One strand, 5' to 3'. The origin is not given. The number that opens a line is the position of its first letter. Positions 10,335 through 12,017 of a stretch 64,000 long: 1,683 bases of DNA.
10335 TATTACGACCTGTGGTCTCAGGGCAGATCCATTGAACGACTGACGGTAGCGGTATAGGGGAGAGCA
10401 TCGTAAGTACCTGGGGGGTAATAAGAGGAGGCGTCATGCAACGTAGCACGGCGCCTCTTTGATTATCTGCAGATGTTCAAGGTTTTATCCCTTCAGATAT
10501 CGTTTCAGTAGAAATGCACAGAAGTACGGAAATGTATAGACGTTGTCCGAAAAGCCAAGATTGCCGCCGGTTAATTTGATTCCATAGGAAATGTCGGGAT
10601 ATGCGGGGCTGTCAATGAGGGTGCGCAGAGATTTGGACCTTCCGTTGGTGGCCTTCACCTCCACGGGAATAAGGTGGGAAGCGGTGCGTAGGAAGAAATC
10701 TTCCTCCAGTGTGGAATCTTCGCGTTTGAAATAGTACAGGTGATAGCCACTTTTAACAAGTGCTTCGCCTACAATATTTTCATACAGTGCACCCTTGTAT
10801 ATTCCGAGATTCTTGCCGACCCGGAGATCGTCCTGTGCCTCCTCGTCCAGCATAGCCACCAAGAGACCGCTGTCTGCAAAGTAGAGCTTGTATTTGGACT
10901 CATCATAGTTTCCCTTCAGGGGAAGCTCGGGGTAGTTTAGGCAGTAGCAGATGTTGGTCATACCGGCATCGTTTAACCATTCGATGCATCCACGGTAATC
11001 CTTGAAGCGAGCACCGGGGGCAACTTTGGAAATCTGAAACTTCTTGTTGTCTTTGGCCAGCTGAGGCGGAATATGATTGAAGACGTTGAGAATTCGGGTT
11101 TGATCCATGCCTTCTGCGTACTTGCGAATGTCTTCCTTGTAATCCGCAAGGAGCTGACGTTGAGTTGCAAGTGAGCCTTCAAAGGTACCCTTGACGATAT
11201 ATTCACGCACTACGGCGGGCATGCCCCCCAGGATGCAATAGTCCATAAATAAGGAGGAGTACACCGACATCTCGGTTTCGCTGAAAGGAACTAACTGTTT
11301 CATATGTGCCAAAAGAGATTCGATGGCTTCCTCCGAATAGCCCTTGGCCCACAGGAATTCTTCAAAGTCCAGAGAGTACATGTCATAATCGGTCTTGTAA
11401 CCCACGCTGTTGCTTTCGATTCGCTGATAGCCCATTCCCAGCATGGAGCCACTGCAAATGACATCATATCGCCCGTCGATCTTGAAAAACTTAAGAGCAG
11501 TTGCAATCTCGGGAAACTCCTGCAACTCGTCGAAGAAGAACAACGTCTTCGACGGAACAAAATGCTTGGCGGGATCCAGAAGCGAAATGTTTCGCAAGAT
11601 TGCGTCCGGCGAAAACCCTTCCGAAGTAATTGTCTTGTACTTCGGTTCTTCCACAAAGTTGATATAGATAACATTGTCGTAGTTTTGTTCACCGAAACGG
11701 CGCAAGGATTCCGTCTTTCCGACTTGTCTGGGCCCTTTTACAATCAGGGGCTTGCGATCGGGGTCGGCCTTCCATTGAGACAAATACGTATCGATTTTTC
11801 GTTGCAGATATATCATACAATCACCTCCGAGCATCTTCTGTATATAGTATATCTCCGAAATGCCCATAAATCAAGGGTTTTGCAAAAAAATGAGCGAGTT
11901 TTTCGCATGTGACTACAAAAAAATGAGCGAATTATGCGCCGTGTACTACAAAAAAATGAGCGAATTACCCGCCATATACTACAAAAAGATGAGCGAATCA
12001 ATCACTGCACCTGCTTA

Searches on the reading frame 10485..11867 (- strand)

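Call 23: search_protein_families(library=pfam, proteins=[window:10485-11867:-], max_evalue=0.01)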
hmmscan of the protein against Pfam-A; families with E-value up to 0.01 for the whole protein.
window:10485-11867:- (460 aa): 3 families
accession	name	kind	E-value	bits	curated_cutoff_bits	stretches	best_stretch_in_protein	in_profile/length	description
PF13635.12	DUF4143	-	4.2e-35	121.3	28.1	1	245-406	2-159/160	Domain of unknown function (DUF4143)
PF13173.12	AAA_14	-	1.3e-24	87.1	27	1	38-172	2-129/129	AAA domain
PF13401.12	AAA_22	-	0.0078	17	27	0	38-78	5-48/130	AAA domain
